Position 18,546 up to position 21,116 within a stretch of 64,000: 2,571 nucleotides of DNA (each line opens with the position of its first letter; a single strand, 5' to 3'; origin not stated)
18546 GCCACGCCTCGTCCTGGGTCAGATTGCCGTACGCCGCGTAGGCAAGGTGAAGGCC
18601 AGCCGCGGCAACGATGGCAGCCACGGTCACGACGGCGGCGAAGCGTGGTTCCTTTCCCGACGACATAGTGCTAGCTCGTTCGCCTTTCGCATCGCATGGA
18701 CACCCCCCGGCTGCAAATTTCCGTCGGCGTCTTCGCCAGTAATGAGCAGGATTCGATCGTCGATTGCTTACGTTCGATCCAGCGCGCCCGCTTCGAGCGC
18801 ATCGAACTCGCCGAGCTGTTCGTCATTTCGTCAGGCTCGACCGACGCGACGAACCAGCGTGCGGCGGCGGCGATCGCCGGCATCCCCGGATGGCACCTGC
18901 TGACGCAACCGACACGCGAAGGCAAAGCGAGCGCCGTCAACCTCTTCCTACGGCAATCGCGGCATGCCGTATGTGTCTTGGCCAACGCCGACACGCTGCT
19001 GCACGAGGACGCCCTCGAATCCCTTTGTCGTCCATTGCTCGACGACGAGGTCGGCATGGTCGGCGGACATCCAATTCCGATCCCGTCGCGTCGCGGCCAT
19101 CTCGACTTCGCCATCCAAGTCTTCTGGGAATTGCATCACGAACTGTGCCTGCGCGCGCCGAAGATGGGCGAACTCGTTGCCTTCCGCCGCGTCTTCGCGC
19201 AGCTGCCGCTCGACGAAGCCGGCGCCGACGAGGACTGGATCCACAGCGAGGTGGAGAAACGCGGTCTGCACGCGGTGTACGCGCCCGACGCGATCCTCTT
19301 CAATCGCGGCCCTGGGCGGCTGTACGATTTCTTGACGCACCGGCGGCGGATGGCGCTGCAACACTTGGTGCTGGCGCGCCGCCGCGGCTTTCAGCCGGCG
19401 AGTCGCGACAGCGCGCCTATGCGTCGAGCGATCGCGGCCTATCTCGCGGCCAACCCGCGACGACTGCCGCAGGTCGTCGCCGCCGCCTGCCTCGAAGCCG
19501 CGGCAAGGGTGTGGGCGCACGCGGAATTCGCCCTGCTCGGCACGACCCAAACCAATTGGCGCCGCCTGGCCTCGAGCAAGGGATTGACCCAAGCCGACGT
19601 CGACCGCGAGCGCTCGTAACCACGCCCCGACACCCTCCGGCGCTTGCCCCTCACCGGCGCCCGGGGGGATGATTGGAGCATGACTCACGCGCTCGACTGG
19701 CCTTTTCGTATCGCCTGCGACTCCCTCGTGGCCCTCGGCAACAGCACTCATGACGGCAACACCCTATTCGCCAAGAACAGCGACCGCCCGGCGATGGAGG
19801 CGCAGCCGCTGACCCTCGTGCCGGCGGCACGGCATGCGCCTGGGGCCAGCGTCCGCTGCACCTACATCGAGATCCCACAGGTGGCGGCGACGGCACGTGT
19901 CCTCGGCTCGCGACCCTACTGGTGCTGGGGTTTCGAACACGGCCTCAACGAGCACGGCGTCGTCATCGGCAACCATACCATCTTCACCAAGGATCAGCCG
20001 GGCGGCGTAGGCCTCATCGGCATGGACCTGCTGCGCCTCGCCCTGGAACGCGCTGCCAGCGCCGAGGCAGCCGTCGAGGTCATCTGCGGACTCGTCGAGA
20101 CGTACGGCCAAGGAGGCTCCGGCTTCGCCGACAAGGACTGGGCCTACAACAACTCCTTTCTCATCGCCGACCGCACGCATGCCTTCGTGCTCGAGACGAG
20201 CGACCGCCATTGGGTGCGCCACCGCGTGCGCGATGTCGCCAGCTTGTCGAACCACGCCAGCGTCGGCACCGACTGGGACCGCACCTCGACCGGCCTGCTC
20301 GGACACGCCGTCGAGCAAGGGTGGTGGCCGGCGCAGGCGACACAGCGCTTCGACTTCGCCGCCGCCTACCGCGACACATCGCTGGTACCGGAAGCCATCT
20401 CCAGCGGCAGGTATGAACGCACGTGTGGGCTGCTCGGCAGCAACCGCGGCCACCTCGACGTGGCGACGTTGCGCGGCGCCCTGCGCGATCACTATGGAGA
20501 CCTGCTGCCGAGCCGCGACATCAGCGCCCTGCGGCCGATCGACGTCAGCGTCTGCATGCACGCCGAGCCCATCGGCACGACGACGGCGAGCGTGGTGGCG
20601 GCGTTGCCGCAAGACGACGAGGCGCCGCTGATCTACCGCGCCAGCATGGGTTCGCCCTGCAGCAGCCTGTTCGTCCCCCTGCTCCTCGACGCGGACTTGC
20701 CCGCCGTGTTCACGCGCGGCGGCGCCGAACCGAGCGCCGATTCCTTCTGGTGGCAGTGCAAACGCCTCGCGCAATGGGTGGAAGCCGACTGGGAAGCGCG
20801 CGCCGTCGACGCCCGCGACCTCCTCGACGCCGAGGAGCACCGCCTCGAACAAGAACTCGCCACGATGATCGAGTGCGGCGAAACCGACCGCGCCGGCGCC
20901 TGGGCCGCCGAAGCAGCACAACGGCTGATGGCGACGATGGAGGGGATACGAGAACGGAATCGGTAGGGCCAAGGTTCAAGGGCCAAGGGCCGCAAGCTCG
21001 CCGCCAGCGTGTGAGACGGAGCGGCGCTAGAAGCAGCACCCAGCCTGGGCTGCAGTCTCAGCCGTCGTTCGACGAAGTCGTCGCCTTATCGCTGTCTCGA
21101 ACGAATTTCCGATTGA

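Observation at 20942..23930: A 2.9-kb segment holding two tandem DUF1566 paralogues is bracketed by 49-bp direct repeats (45/49 identical).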

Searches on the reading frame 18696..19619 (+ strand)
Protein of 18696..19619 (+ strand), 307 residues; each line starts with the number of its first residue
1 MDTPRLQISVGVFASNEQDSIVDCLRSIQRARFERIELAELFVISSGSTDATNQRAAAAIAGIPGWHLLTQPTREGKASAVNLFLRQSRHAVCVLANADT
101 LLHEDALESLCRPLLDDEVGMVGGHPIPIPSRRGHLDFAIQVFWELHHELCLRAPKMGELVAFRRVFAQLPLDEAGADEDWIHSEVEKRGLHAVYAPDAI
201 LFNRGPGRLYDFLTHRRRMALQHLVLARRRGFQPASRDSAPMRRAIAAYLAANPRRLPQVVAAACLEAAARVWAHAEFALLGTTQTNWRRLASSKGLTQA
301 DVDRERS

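Call 16: search_protein_families(library=pfam, proteins=[window:18696-19619:+])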
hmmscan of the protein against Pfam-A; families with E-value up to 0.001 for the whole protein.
window:18696-19619:+ (307 aa): 4 families
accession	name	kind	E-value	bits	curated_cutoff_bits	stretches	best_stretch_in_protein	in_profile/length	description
PF00535.33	Glycos_transf_2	-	1.2e-16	61.5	23.3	1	9-141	1-130/168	Glycosyl transferase family 2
PF13641.12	Glyco_tranf_2_3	-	8.1e-12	46.1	27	1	8-200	3-208/230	Glycosyltransferase like family 2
PF13506.12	Glyco_transf_21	-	1.5e-05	25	21.7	1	77-153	18-93/174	Glycosyl transferase family 21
PF13632.12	Glyco_trans_2_3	-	6.5e-05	23.3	27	1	96-224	5-144/198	Glycosyl transferase family group 2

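Call 83: list_cluster_members(proteins=[window:18696-19619:+, window:22517-23815:+, window:24049-24801:+, window:24798-25532:+, window:25529-26797:+, window:47139-48350:-, window:49057-49962:-, window:44009-45730:+, window:17107-18666:-])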
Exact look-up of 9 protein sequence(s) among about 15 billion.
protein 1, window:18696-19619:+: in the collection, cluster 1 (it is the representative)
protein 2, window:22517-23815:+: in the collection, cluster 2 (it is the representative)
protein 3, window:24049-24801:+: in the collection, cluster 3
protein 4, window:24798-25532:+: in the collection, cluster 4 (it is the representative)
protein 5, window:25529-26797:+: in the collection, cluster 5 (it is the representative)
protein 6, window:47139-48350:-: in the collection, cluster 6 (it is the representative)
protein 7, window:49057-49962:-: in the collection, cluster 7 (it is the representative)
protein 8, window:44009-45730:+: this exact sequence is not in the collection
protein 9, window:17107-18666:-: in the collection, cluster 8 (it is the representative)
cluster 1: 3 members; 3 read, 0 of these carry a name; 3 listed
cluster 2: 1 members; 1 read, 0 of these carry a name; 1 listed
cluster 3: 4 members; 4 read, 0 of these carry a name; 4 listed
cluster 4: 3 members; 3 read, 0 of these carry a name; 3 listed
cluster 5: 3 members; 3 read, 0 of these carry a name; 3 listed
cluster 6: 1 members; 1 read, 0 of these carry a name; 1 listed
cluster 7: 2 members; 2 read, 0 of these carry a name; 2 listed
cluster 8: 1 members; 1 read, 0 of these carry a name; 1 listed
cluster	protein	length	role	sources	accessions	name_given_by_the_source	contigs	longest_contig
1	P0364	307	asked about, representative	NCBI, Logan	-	-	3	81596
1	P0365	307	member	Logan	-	-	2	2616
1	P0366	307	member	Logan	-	-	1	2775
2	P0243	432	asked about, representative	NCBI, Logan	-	-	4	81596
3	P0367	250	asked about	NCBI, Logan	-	-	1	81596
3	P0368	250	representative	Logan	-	-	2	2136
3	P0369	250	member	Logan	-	-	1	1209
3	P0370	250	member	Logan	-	-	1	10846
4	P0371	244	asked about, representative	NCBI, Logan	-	-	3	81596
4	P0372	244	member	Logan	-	-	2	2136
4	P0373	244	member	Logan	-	-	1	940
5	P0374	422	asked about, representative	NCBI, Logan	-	-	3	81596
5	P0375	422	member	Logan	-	-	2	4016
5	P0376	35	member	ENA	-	-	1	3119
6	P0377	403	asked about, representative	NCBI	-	-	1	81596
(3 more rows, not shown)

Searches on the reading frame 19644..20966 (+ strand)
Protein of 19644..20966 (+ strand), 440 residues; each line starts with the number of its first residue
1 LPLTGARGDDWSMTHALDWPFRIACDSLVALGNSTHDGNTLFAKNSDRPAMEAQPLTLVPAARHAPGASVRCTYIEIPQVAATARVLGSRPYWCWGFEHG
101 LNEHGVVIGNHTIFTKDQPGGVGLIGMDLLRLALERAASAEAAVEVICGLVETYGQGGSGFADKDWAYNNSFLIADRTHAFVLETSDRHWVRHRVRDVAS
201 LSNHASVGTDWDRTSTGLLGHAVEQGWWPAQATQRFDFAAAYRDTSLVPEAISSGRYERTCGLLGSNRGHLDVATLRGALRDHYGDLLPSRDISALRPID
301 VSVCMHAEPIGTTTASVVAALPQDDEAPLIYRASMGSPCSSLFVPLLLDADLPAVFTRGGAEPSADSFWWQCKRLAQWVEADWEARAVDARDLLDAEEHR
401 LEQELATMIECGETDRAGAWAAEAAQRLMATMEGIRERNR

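Call 15: find_encoding_contigs(protein=window:19644-20966:+, flank=10000, max_places=10)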
Protein window:19644-20966:+ (440 aa): no gene with exactly this product is on record in the collection.

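Call 16: search_protein_families(library=pfam, proteins=[window:19644-20966:+])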
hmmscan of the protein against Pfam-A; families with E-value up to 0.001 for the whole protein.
window:19644-20966:+ (440 aa): 2 families
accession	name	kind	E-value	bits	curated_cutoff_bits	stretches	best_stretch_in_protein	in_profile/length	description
PF03577.20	Peptidase_C69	-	2.2e-07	30.7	23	1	33-201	10-182/402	Peptidase family C69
PF03417.21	AAT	-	4.7e-05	23.6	23.2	1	94-204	42-140/225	Acyl-coenzyme A:6-aminopenicillanic acid acyl-transferase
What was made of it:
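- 19680..20966 (+): C69-family peptidase (secernin-like) gene. Its last 9 codons and TAG stop lie inside repeat copy A. Pfam Peptidase_C69 (call 16).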

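Call 18: find_encoding_contigs(protein=window:19680-20966:+, flank=10000, max_places=10)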
Protein window:19680-20966:+ (428 aa): 1 contig read that carries it; 1 place shown.
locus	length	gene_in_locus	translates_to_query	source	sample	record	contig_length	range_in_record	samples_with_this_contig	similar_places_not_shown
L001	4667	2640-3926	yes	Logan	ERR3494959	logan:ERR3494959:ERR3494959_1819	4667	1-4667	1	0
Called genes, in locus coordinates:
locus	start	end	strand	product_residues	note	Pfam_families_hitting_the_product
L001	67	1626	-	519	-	-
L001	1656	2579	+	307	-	PF00535:Glycos_transf_2, PF13641:Glyco_tranf_2_3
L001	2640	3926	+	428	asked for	PF03577:Peptidase_C69 (faint)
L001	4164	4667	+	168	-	?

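Call 20: find_homologous_proteins(query=window:19680-20966:+)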
Query window:19680-20966:+ (428 aa): 4145 proteins with E <= 0.001 among 8000 candidates; the best 120 are listed.
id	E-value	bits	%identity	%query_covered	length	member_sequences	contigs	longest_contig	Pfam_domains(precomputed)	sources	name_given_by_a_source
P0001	5.0e-292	986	100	100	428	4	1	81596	PF03577.21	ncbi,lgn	-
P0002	1.9e-176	605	69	88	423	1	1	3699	-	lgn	-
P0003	9.6e-175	600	69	89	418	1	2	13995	PF03577.21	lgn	-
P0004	2.1e-174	599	68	88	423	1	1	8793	-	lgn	-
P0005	5.0e-174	597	65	93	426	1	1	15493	-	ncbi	-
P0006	6.2e-173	594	67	90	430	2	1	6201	-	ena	-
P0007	4.8e-172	591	65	93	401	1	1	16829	-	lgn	-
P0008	8.6e-172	590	67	89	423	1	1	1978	-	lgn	-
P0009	1.1e-171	590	65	95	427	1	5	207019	-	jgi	jgi:dipeptidase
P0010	1.7e-171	589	65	94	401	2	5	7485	PF03577.21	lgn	-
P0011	8.3e-171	587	66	91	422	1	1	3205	-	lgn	-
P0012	4.4e-169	581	64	96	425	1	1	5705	-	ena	-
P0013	2.2e-167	575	67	86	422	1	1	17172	-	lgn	-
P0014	9.4e-167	573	62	96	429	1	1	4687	-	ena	-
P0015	3.6e-164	565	62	90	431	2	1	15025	PF03577.21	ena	-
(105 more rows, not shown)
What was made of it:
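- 19680..20966 (+): Exact protein on record as P0001 (calls 18, 20).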

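Call 29: find_encoding_contigs(protein=P0009, flank=10000, max_places=3)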
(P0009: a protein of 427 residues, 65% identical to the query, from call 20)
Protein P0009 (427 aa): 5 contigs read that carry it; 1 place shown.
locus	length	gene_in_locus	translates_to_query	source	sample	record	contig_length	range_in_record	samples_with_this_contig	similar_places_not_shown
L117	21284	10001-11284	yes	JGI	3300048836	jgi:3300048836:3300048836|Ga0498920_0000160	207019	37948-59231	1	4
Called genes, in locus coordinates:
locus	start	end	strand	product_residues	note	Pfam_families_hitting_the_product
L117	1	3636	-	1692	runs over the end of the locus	PF13948:DUF4215 (weak)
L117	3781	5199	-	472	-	PF03007:WS_DGAT_cat, PF06974:WS_DGAT_C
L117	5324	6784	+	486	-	PF03007:WS_DGAT_cat, PF06974:WS_DGAT_C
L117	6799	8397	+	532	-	PF16655:PhoD_N, PF09423:PhoD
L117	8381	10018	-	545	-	-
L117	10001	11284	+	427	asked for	-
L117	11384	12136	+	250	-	PF00376:MerR, PF13411:MerR_1, PF28507:Rv1828_C (weak)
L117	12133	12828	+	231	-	PF01209:Ubie_methyltran, PF02353:CMAS (weak), PF13489:Methyltransf_23, PF13847:Methyltransf_31, PF08241:Methyltransf_11, PF08242:Methyltransf_12, PF13649:Methyltransf_25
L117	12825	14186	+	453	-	PF00425:Chorismate_bind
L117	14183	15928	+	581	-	PF02776:TPP_enzyme_N, PF16582:TPP_enzyme_M_2, PF02775:TPP_enzyme_C (weak)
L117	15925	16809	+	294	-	PF00561:Abhydrolase_1, PF00975:Thioesterase, PF12146:Hydrolase_4, PF12697:Abhydrolase_6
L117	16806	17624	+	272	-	PF00378:ECH_1, PF16113:ECH_2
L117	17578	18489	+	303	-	PF01040:UbiA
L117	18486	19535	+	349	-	PF13378:MR_MLE_C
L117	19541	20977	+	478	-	PF00501:AMP-binding, PF13193:AMP-binding_C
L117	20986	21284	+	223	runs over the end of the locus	PF05635:23S_rRNA_IVP (weak)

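Call 30: find_encoding_contigs(protein=P0005, flank=10000, max_places=3)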
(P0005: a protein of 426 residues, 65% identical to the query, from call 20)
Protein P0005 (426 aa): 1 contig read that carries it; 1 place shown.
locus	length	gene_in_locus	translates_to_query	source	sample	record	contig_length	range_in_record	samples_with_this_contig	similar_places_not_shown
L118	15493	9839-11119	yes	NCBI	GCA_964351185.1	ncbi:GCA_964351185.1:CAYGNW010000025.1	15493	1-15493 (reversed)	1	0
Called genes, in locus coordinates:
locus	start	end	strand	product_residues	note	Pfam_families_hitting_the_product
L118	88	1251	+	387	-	PF02771:Acyl-CoA_dh_N, PF02770:Acyl-CoA_dh_M, PF00441:Acyl-CoA_dh_1, PF08028:Acyl-CoA_dh_2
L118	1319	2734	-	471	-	PF03007:WS_DGAT_cat, PF06974:WS_DGAT_C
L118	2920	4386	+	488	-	PF03007:WS_DGAT_cat, PF06974:WS_DGAT_C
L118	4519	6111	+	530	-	PF16655:PhoD_N, PF09423:PhoD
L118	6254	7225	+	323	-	PF07992:Pyr_redox_2, PF00070:Pyr_redox (weak)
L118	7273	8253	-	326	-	-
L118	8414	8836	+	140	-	-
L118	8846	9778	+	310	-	PF00535:Glycos_transf_2, PF13641:Glyco_tranf_2_3, PF13506:Glyco_transf_21 (faint)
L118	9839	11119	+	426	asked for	-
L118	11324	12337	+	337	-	-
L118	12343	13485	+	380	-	PF00497:SBP_bac_3, PF10613:Lig_chan-Glu_bd (weak), PF00520:Ion_trans, PF00060:Lig_chan, PF07885:Ion_trans_2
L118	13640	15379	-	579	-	-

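Call 31: find_encoding_contigs(protein=P0003, flank=10000, max_places=3)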
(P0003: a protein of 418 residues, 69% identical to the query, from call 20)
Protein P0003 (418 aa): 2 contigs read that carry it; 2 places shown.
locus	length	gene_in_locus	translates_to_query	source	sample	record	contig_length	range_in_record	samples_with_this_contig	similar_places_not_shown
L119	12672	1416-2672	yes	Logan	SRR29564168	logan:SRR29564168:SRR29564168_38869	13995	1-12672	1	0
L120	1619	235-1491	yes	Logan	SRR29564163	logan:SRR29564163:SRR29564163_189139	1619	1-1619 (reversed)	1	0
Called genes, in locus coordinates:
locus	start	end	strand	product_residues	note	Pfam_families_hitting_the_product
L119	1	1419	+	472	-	?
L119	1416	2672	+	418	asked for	PF03577:Peptidase_C69 (faint)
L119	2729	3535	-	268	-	PF03372:Exo_endo_phos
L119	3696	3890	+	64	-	-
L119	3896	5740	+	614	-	-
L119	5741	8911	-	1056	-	PF00486:Trans_reg_C, PF13191:AAA_16, PF13401:AAA_22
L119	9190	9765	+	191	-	PF11136:DUF2889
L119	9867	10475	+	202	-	PF01923:Cob_adeno_trans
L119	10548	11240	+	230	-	PF00753:Lactamase_B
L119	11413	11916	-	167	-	PF01252:Peptidase_A8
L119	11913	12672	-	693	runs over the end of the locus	?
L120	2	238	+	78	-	?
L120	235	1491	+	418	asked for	PF03577:Peptidase_C69 (faint)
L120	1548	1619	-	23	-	?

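Call 50: list_cluster_members(proteins=[P0001, P0241, P0009])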
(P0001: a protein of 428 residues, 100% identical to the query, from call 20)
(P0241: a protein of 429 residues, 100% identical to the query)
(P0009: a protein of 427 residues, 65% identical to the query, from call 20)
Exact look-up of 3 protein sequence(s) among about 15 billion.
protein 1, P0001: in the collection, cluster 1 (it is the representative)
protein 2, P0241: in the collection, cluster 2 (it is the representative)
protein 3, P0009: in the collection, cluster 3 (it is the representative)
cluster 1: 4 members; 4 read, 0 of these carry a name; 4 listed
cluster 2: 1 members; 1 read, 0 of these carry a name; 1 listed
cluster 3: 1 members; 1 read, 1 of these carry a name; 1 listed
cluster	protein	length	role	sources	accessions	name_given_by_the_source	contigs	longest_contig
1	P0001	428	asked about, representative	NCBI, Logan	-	-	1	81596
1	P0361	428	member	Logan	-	-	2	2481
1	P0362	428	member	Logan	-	-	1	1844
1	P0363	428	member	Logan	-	-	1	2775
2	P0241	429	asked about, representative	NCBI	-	-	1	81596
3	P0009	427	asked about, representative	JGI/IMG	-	dipeptidase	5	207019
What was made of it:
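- DUF1566-1, -2 and -3 are singletons (calls 50, 83).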

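Call 53: find_encoding_contigs(protein=P0363, flank=10000, max_places=5)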
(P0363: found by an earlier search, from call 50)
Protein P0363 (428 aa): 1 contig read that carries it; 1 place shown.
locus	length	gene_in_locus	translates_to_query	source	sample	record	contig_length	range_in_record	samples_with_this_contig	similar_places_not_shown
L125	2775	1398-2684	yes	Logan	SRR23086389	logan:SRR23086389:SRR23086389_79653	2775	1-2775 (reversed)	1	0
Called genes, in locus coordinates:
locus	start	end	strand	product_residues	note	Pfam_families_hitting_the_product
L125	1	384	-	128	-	?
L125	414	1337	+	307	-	PF00535:Glycos_transf_2, PF13641:Glyco_tranf_2_3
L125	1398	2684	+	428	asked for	PF03577:Peptidase_C69 (faint)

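Call 56: find_encoding_contigs(protein=P0361, flank=10000, max_places=5)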
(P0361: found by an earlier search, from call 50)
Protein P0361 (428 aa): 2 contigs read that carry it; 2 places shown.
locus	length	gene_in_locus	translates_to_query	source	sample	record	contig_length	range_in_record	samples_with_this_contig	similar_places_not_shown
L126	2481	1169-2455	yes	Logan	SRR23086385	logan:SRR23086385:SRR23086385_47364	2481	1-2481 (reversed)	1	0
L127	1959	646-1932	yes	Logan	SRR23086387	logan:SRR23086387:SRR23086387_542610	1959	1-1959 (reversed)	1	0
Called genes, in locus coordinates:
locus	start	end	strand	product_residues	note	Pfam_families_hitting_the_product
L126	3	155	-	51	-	?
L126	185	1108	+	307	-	PF00535:Glycos_transf_2, PF13641:Glyco_tranf_2_3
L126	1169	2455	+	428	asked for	PF03577:Peptidase_C69 (faint)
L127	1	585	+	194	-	?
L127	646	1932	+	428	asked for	PF03577:Peptidase_C69 (faint)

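Call 80: search_protein_families(library=pfam, proteins=[L118:11324-12337:+, L117:8381-10018:-], max_evalue=0.01)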
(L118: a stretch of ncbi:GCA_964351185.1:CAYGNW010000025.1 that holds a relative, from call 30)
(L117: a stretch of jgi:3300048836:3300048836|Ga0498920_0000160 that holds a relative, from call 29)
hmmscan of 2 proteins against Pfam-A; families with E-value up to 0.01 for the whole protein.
L118:11324-12337:+ (337 aa): 0 families

L117:8381-10018:- (545 aa): 1 family
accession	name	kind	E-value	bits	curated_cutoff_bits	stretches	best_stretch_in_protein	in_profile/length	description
PF13231.12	PMT_2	-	9.3e-05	23.1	26.1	1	103-221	7-132/160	Dolichyl-phosphate-mannose-protein mannosyltransferase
